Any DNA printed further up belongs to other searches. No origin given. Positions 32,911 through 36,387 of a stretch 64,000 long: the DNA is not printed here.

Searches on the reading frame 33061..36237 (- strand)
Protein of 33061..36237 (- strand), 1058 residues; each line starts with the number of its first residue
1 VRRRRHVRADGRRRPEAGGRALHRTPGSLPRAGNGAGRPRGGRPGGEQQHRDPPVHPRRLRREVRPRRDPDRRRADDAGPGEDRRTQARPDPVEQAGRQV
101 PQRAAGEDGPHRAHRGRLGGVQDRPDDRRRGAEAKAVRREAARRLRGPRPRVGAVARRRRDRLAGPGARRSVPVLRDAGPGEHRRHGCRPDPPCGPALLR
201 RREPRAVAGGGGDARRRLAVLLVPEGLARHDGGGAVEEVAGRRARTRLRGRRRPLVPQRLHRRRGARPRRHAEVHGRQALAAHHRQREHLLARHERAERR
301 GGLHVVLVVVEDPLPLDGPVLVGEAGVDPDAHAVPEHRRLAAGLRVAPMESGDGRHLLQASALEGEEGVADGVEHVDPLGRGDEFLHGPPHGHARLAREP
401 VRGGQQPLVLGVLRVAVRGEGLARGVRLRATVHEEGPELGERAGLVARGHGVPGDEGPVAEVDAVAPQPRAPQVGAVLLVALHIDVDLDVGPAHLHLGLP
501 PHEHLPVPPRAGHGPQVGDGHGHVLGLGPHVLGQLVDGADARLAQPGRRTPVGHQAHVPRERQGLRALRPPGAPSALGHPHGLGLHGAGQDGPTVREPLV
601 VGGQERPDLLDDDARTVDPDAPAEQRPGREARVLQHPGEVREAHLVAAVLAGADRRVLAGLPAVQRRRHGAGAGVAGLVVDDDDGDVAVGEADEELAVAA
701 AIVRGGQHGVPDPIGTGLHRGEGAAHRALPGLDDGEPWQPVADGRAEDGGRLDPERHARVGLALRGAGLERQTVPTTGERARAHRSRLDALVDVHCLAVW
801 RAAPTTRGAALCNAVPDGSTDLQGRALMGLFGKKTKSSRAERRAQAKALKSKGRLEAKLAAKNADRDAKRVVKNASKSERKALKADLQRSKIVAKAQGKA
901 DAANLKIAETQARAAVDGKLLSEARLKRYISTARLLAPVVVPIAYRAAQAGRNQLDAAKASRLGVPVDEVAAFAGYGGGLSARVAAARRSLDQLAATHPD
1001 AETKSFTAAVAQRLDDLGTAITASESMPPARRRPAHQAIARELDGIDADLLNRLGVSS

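Call 7: search_protein_families(library=pfam, proteins=[window:33061-36237:-], max_evalue=0.001)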
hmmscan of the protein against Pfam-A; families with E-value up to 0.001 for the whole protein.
window:33061-36237:- (1058 aa): 1 family
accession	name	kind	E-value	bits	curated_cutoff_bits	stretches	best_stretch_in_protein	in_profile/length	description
PF20079.4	DUF6474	-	1.3e-66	225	27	1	828-1056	1-215/216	Family of unknown function (DUF6474)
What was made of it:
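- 33061..33774 (-): DUF6474 gene: the conserved right-hand flank of the variable region. Pfam DUF6474 E 1.3e-66 (call 7).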
